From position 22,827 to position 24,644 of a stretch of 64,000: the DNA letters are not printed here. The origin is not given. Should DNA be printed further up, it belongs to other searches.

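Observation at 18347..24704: Second GT-C paralog family (B), with a GtrA-like mini-protein 6 nt downstream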

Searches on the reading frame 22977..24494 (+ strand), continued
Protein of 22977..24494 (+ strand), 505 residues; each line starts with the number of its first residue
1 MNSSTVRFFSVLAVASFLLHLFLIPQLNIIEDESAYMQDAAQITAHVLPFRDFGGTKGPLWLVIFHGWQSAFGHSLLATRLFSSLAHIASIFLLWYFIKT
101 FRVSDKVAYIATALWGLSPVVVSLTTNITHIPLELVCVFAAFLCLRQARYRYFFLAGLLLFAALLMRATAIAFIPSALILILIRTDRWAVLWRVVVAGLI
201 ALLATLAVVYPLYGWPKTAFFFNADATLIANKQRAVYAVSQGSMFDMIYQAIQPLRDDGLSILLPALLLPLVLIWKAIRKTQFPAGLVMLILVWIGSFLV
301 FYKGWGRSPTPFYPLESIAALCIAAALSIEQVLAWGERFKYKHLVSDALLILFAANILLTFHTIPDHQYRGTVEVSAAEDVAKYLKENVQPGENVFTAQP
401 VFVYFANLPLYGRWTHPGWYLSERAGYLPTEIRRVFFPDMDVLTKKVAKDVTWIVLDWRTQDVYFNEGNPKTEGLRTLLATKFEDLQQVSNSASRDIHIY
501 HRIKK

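Call 96: find_encoding_contigs(protein=P0154, flank=3000, max_places=1)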
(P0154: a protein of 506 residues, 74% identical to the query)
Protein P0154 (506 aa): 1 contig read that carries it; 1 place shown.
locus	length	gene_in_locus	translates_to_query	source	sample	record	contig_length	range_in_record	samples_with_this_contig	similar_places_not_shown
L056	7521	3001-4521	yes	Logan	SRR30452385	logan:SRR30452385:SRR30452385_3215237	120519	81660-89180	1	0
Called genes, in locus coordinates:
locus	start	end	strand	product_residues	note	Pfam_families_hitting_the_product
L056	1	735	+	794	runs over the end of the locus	-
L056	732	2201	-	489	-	-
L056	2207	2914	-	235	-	PF13489:Methyltransf_23, PF08241:Methyltransf_11, PF08242:Methyltransf_12, PF01209:Ubie_methyltran, PF13847:Methyltransf_31, PF20922:Anamorsin_N (faint), PF13649:Methyltransf_25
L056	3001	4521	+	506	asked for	PF13231:PMT_2 (weak)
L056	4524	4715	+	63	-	PF04138:GtrA_DPMS_TM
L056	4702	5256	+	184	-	PF08241:Methyltransf_11 (weak)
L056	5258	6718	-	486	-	PF13231:PMT_2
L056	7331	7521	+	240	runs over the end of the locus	PF13489:Methyltransf_23, PF13847:Methyltransf_31, PF08241:Methyltransf_11, PF08242:Methyltransf_12, PF13649:Methyltransf_25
